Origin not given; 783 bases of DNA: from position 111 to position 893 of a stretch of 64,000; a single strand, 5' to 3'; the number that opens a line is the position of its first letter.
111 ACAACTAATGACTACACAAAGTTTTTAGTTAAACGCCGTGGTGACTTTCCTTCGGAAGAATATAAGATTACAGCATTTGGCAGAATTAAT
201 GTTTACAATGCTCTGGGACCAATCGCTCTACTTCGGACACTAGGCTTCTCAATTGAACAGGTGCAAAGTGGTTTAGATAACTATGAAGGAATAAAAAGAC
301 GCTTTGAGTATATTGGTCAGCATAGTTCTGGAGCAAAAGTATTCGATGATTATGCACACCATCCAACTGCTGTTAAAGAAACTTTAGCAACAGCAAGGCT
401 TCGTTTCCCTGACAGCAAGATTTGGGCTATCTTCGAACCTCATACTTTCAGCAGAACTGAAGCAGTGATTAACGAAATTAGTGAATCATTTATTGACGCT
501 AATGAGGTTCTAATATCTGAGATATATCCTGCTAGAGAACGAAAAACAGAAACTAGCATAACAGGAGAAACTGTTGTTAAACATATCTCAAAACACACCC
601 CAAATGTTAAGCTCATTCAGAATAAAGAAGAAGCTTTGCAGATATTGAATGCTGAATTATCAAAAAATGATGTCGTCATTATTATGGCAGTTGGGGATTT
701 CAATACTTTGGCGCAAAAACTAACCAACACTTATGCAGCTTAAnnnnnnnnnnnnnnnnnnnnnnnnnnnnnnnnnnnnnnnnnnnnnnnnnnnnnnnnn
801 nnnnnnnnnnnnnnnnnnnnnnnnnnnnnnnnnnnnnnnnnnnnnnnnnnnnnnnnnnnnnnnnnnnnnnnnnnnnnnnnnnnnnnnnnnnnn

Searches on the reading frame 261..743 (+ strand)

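Call 58: search_protein_families(library=pfam, proteins=[window:261-743:+], max_evalue=0.001)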
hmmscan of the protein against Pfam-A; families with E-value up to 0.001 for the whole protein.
window:261-743:+ (160 aa): 1 family
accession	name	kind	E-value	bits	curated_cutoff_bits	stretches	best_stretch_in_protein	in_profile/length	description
PF02875.26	Mur_ligase_C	-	5.4e-19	69.7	28.4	1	13-143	1-125/127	Mur ligase, glutamate ligase domain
